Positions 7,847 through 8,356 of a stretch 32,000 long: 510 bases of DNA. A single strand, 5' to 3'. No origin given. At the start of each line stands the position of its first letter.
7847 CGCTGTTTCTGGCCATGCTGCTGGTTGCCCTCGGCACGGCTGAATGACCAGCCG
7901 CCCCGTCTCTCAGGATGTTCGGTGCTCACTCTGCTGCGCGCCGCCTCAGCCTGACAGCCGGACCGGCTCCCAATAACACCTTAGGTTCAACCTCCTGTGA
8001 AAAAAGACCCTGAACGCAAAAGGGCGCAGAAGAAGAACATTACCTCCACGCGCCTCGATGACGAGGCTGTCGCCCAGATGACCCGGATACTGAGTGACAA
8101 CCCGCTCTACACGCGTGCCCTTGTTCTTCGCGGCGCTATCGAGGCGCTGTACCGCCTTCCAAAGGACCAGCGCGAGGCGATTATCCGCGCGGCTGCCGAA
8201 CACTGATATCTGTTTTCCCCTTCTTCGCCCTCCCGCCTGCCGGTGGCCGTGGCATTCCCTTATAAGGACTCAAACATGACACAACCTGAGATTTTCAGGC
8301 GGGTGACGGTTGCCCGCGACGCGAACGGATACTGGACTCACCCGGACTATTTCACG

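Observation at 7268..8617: Non-canonical 1.35-kb five-ORF block inserted between traW and traU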

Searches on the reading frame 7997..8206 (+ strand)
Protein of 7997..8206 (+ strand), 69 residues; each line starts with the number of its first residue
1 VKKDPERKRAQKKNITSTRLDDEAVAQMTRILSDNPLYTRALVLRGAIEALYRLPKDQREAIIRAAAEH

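Call 5: search_protein_families(library=pfam, proteins=[window:7997-8206:+], max_evalue=1)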
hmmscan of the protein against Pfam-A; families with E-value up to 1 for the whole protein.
window:7997-8206:+ (69 aa): 1 family
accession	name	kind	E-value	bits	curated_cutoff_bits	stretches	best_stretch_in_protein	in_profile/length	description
PF11864.13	DUF3384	-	0.041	13.1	28.1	1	13-54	239-282/473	Domain of unknown function (DUF3384)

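Call 6: search_protein_families(library=ncbifam, proteins=[window:7997-8206:+], max_evalue=1)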
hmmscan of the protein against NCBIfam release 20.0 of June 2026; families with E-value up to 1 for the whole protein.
window:7997-8206:+ (69 aa): 5 families
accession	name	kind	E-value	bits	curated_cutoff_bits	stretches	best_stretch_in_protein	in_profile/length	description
NF009169.0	PRK12516.1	equivalog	0.0083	15.6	321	1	26-67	89-130/188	RNA polymerase sigma factor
NF007225.0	PRK09643.1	equivalog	0.025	14.3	190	1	7-63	93-144/204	RNA polymerase sigma factor SigM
NF009199.0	PRK12547.1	subfamily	0.029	13.8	219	1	26-66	85-125/184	RNA polymerase sigma factor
NF009192.0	PRK12540.1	equivalog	0.044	13.4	307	1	23-67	81-125/182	RNA polymerase sigma factor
TIGR04023.1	PPOX_MSMEG_5819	subfamily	0.15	12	85.6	1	27-66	67-106/115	PPOX class F420-dependent oxidoreductase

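Call 10: search_protein_families(library=phrogs, proteins=[window:7997-8206:+], max_evalue=1)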
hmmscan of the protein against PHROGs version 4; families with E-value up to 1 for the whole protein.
window:7997-8206:+ (69 aa): 2 families
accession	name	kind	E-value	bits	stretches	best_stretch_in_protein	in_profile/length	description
phrog_876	-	transcription regulation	0.099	13.1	1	3-60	52-113/239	transcriptional repressor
phrog_580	-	unknown function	0.26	12.2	1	39-61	38-60/73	-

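Call 11: search_protein_families(library=padloc, proteins=[window:7997-8206:+], max_evalue=1)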
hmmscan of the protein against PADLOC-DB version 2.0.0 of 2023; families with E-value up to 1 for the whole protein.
window:7997-8206:+ (69 aa): 0 families

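Call 14: search_dna_similar(query=window:7997-8206:+, collection=plasmids, mode=protein, max_rows=40, rows=spread, max_evalue=0.001)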
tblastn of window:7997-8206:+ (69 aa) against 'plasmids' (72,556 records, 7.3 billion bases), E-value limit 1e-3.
Records with a match: 212; places in all: 212; records where one place covers at least 80% of the query: 212.
Best place of each record, by identity: <60% 212.
By first word of the organism name: Enterobacter 114; Serratia 52; Citrobacter 19; Kosakonia 8; Escherichia 6; Leclercia 3; Klebsiella 3; Cronobacter 2; Salmonella 2; Atlantibacter 2; and 1 more.
By predicted mobility (MOB-suite, as given by PLSDB): conjugative 185; non-mobilizable 27.
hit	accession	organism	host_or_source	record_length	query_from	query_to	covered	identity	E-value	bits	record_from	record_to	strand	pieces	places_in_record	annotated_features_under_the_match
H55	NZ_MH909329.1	Leclercia adecarboxylata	Nanjing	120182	1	69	100%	50.7%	1e-14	73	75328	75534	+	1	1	hypothetical protein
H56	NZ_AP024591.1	Enterobacter kobei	-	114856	1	67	97%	50.7%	1e-14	73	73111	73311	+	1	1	hypothetical protein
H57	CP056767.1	Enterobacter cloacae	culture,Wastewater influent sample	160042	1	67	97%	50.7%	2e-11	64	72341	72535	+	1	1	hypothetical protein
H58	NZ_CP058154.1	Enterobacter hormaechei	culture,Freshwater sample from ...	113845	1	67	97%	50.7%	2e-11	64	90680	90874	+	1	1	hypothetical protein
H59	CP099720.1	Enterobacter sp. Z1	bacteria,soil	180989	1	67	97%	50.7%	2e-11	64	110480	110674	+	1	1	hypothetical protein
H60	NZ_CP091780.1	Enterobacter mori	Pure isolate,freshwater stream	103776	1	68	99%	48.5%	3e-12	66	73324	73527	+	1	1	hypothetical protein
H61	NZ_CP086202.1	Enterobacter roggenkampii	whole prganism,hospital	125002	1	68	99%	48.5%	3e-12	66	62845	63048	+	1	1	hypothetical protein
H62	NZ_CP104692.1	Enterobacter hormaechei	Homo sapiens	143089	1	68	99%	48.5%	3e-12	66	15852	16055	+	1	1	hypothetical protein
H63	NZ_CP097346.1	Enterobacter hormaechei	Homo sapiens,cervical swab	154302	1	68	99%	48.5%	3e-12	66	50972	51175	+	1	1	hypothetical protein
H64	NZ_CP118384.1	Enterobacter hormaechei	Homo sapiens,Rectal Swab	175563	1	68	99%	48.5%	3e-12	66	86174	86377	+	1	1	hypothetical protein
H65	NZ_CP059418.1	Enterobacter hormaechei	Homo sapiens,sputum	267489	1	68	99%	48.5%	3e-12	66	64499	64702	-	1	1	hypothetical protein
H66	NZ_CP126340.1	Atlantibacter hermannii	water,water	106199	1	67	97%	47.8%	1e-10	62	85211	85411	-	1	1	hypothetical protein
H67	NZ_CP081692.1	Escherichia coli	-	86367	1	69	100%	44.9%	6e-11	62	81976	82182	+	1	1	hypothetical protein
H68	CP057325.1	Citrobacter freundii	culture,Pooled pig faecal samples ...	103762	1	69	100%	44.9%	6e-11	62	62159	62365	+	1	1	hypothetical protein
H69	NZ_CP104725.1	Enterobacter kobei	Pure isolate,Freshwater pond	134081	1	68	99%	44.1%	7e-9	57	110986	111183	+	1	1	hypothetical protein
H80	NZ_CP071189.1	Serratia marcescens subsp. marcescens ATCC 13880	Clone isolated from the evolution ...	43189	8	68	88%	42.6%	1e-7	53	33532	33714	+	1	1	hypothetical protein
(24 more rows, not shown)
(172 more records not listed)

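Call 17: get_annotated_region(hit=H80, flank=5000)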
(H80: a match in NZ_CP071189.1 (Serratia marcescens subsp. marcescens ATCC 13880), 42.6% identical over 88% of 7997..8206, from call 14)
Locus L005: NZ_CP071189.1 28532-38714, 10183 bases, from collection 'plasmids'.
description: Serratia marcescens subsp. marcescens ATCC 13880 substr. Sm_S94_jyu2015 plasmid unnamed, complete sequence
organism: Serratia marcescens subsp. marcescens ATCC 13880 (NCBI taxid 911022)
taxonomy: Bacteria; Pseudomonadota; Gammaproteobacteria; Enterobacterales; Yersiniaceae; Serratia; Serratia marcescens; Serratia marcescens subsp. marcescens ATCC 13880
host: -; source: Clone isolated from the evolution experiment described in Ketola et al. 2013 (doi: 10.1111/evo.12148); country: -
typing (MOB-suite, as given by PLSDB): conjugative; replicon IncI1; relaxase MOBF; mating-pair formation MPF_F
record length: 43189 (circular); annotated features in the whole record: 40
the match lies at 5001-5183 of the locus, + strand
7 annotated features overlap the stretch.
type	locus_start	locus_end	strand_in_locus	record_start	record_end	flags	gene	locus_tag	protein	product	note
CDS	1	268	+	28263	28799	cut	trbB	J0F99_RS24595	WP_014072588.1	type-F conjugative transfer system pilin assembly thiol-disulfide isomerase TrbB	-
CDS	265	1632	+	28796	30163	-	traH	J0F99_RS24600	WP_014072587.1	conjugal transfer pilus assembly protein TraH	-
CDS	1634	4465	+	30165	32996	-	traG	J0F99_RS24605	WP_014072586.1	conjugal transfer mating-pair stabilization protein TraG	-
CDS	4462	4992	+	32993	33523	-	-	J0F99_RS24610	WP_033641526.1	hypothetical protein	-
CDS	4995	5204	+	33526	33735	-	-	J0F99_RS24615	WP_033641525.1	hypothetical protein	-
CDS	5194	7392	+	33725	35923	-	traD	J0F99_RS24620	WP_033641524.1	type IV conjugative transfer system coupling protein TraD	-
CDS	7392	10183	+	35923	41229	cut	traI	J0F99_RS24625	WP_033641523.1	conjugative transfer relaxase/helicase TraI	-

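Call 22: find_homologous_proteins(query=window:7997-8206:+, max_evalue=0.001)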
Query window:7997-8206:+ (69 aa): 1 proteins with E <= 0.001 among 2 candidates.
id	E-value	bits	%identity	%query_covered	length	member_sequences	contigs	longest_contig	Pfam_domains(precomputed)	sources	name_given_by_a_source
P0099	2.9e-34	132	97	100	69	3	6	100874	-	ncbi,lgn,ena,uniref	ncbi:hypothetical protein [Siccibacter turicensis]|uniref:hypothetical protein n=1 Tax=Siccibacter t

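Call 24: find_encoding_contigs(protein=P0099, flank=6000, max_places=6)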
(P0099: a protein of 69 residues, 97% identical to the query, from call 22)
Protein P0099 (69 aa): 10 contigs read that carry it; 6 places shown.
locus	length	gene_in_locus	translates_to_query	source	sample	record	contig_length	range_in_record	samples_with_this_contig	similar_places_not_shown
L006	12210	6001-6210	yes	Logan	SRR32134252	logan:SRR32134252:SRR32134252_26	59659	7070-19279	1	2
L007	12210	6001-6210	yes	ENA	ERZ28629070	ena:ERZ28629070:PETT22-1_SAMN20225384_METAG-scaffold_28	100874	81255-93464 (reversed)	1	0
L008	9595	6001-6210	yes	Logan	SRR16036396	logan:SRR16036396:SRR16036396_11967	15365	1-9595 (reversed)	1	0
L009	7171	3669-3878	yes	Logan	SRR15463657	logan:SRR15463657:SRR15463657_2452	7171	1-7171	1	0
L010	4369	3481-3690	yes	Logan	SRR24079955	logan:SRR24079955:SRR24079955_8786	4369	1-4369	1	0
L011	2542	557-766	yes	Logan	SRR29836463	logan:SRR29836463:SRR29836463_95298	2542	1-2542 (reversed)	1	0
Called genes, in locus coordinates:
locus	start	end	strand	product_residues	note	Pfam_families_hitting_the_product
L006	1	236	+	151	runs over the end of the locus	-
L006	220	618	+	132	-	-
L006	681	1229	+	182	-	PF09676:TraV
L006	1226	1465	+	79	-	-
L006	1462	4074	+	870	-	PF11130:TraC_F_IV, PF19044:P-loop_TraG, PF12846:AAA_10 (faint)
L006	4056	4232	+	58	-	-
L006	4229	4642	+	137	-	PF09677:TrbI_Ftype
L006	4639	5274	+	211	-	PF12477:TraW_N (weak)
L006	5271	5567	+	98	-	-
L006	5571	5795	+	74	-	-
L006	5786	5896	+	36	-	-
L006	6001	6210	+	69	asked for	-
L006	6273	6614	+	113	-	-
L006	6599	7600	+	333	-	PF06834:TraU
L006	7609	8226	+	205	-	PF09673:TrbC_Ftype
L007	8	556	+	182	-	PF09676:TraV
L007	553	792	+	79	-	-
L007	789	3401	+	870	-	PF11130:TraC_F_IV, PF19044:P-loop_TraG, PF12846:AAA_10 (faint)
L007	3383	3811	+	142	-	PF09677:TrbI_Ftype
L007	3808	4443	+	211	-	PF12477:TraW_N (weak)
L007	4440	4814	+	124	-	-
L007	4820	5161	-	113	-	-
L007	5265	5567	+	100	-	-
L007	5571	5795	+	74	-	-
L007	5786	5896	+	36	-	-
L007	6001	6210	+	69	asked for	-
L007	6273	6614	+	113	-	-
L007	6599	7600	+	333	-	PF06834:TraU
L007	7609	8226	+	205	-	PF09673:TrbC_Ftype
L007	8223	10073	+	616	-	PF06986:F_T4SS_TraN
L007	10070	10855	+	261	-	PF13728:TraF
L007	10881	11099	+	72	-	-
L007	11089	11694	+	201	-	PF13728:TraF (weak)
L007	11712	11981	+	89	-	-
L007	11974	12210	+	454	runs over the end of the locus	PF06122:TraH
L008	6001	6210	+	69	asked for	-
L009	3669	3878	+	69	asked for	-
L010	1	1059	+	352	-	?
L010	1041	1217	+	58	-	-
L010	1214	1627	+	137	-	PF09677:TrbI_Ftype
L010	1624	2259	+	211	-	PF12477:TraW_N (weak)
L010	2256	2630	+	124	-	-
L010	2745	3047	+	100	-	-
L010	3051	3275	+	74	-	-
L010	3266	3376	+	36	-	-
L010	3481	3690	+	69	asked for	-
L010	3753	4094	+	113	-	-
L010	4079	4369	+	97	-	?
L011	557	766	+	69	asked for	-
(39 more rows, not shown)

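Call 63: find_homologous_proteins(query=A4, max_evalue=0.001)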
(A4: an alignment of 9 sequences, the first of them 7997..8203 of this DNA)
Query A4 (9 sequences) (69 aa, profile of the alignment): 73 proteins with E <= 0.001 among 922 candidates.
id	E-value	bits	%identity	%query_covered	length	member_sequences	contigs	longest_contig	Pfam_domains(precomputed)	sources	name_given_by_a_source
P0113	1.2e-33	132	50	99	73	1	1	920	-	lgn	-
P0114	2.0e-33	132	51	97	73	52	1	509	-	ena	-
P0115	8.7e-33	130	49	99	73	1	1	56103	-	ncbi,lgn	ncbi:TPA: hypothetical protein ACH2I3_004303 [Enterobacter hormaechei]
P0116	1.3e-32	129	54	97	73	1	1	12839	-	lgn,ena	-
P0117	3.6e-32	128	46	97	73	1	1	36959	-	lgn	-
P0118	4.0e-32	128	43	100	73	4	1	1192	-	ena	-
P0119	4.6e-32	127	45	97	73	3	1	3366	-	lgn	-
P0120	4.6e-32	127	45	100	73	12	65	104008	-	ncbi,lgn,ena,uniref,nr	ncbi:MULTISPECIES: hypothetical protein [Citrobacter]|uniref:hypothetical protein n=1 Tax=Citrobacte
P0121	7.1e-32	127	47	99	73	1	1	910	-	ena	-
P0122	9.0e-32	126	39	97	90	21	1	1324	-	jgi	-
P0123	1.1e-31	126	48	97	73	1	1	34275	-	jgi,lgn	-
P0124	1.1e-31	126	50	99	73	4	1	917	-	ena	-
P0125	2.4e-31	125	45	97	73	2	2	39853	-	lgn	-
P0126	3.4e-31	125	43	100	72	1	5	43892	-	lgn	-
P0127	5.4e-31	124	45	97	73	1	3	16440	-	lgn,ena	-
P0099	2.9e-30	122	97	100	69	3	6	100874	-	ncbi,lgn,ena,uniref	ncbi:hypothetical protein [Siccibacter turicensis]|uniref:hypothetical protein n=1 Tax=Siccibacter t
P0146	1.8e-26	109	58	100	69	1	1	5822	-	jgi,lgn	jgi:predicted DNA-binding ArsR family transcriptional regulator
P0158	1.2e-21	94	43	100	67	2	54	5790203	-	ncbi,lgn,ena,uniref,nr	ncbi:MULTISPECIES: hypothetical protein [Enterobacteriaceae]|uniref:HEAT repeat domain-containing pr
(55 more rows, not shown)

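Call 64: search_solved_structures(query=A4, max_evalue=10, show_alignments=3)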
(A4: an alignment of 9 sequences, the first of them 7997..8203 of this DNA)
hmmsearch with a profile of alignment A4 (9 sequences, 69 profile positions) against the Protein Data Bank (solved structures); distinct sequences matched with E-value up to 10: 7.
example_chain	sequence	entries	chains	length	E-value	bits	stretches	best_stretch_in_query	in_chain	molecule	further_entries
5h7b_A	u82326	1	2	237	0.00053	23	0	48-64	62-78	Immunoglobulin G-binding protein A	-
5h7a_C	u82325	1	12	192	0.004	20.2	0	48-64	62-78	Immunoglobulin G-binding protein A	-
5h79_D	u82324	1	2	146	0.028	17.5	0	48-64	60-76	Immunoglobulin G-binding protein A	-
7k2v_P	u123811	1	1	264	0.13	15.3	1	27-48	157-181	1-phosphatidylinositol 3-phosphate 5-kinase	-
5xe3_F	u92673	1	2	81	0.26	14.4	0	17-33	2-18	Probable antitoxin MazE4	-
9o71_A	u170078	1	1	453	1.7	11.8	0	19-52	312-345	Phenylpropionate dioxygenase-like ring-hydroxylating dioxygenase large terminal subunit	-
37tt_A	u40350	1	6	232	4.8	10.3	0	44-67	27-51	Z4 c3ii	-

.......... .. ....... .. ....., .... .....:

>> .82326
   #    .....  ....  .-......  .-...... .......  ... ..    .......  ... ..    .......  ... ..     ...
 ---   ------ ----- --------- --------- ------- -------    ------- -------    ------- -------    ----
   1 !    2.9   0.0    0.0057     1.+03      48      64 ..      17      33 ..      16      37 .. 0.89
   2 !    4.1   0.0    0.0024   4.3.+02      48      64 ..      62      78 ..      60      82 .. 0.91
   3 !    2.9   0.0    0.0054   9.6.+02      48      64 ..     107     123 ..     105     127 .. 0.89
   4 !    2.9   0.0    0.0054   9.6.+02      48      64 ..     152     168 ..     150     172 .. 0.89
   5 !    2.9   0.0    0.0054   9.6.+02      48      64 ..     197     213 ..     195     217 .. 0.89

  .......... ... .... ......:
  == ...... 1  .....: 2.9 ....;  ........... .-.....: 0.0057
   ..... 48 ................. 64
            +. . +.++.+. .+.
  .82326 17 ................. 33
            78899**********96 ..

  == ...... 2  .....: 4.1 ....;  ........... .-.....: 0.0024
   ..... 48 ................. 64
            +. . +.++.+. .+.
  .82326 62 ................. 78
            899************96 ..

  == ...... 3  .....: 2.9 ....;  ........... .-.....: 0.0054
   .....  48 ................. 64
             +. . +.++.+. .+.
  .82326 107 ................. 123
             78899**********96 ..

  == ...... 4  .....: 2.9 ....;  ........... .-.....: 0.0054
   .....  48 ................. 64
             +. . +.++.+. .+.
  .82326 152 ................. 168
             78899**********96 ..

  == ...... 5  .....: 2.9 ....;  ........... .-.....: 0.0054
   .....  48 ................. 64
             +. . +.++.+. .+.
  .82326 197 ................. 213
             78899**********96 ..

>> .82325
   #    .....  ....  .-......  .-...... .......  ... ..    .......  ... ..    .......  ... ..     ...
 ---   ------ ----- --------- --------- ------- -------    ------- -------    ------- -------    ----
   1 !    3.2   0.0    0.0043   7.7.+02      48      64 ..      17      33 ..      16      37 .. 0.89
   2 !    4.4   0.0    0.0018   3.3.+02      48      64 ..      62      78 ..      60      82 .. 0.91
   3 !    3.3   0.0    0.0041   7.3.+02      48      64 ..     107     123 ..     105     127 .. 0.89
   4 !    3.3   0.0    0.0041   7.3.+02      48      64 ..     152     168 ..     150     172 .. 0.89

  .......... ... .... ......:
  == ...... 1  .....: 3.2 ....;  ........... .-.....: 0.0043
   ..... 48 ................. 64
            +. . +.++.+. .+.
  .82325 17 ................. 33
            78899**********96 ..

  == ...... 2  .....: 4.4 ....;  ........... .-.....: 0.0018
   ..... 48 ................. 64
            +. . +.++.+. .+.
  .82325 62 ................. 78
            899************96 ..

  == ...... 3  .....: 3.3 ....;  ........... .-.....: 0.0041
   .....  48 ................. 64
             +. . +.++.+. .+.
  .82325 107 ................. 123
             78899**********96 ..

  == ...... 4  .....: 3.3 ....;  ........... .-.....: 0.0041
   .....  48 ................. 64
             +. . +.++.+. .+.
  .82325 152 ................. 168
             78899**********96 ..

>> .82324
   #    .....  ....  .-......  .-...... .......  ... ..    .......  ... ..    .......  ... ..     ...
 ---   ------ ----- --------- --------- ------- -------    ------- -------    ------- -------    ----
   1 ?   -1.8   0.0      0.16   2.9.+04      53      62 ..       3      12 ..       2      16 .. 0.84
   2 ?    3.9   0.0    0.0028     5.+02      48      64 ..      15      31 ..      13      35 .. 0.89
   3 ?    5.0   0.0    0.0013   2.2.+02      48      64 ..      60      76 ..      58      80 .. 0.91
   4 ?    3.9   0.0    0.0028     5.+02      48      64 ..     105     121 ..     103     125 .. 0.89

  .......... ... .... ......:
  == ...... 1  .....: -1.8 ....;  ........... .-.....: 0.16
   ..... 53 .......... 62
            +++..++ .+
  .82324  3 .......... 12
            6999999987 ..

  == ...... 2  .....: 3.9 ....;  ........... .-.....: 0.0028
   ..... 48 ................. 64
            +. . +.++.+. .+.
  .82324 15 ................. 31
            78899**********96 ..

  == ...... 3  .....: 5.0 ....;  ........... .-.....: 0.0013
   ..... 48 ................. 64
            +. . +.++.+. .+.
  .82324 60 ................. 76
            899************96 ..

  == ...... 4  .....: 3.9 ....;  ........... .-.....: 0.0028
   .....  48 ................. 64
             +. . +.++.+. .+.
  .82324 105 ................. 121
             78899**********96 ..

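Call 68: search_protein_families(library=pfam, alignment_id=A5, max_evalue=1)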
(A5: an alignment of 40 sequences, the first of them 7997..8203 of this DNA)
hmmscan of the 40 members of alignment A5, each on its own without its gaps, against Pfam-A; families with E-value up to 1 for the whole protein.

A. member 1, window:7997-8203:+ (69 aa): 1 family
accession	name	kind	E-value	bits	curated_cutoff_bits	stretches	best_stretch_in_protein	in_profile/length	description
PF11864.13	DUF3384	-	0.041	13.1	28.1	1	13-54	239-282/473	Domain of unknown function (DUF3384)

B. families by the number of members that match (of 40 scanned): 7 families
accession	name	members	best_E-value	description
PF25070.2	DUF7794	12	0.0052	Domain of unknown function (DUF7794)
PF19537.4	DUF6061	2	0.029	Family of unknown function (DUF6061)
PF22344.2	SIR3_C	1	0.036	Regulatory protein SIR3, C-terminal domain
PF11864.13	DUF3384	1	0.041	Domain of unknown function (DUF3384)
PF04836.17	IFRD_C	1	0.12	Interferon-related protein conserved region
PF18825.6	LPD13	1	0.14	Large polyvalent protein-associated domain 13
PF25525.1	Ubiquitin_PRKD1_N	1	0.23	Serine/threonine-protein kinase D1-like, ubiquitin-like domain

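Call 86: search_protein_families(library=pfam, proteins=[L007:4440-4814:+, L007:4820-5161:-], max_evalue=0.1)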
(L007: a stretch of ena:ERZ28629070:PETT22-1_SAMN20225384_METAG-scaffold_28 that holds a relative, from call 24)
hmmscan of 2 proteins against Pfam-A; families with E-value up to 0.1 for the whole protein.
L007:4440-4814:+ (124 aa): 0 families

L007:4820-5161:- (113 aa): 1 family
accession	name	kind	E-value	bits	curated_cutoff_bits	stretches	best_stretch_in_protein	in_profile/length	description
PF00499.25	Oxidored_q3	-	0.082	13.1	33.2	1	33-108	21-94/146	NADH-ubiquinone/plastoquinone oxidoreductase chain 6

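Call 95: find_encoding_contigs(protein=P0158, flank=5000, max_places=3)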
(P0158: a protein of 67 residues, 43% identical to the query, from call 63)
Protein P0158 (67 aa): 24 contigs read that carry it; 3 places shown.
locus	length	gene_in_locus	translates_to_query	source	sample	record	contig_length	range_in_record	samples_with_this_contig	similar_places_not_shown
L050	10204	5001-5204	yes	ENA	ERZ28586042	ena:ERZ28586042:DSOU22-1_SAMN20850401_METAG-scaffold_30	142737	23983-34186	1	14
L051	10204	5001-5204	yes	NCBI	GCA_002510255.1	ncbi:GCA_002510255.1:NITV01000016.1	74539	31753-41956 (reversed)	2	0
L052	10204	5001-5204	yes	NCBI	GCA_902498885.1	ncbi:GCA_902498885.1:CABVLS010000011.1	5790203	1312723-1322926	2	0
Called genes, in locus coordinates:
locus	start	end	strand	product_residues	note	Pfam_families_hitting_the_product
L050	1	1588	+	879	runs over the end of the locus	PF11130:TraC_F_IV, PF19044:P-loop_TraG, PF12846:AAA_10 (faint)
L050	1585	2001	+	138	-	PF09677:TrbI_Ftype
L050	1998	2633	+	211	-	-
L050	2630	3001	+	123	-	-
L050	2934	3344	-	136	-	-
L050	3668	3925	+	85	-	-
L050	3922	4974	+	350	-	-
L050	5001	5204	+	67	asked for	-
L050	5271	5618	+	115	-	-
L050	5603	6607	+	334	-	PF06834:TraU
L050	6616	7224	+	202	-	PF09673:TrbC_Ftype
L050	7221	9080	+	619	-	PF06986:F_T4SS_TraN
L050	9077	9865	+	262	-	PF13728:TraF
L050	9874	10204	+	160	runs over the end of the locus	-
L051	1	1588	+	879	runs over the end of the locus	PF11130:TraC_F_IV, PF19044:P-loop_TraG, PF12846:AAA_10 (faint)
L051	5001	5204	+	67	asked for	-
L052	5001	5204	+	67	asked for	-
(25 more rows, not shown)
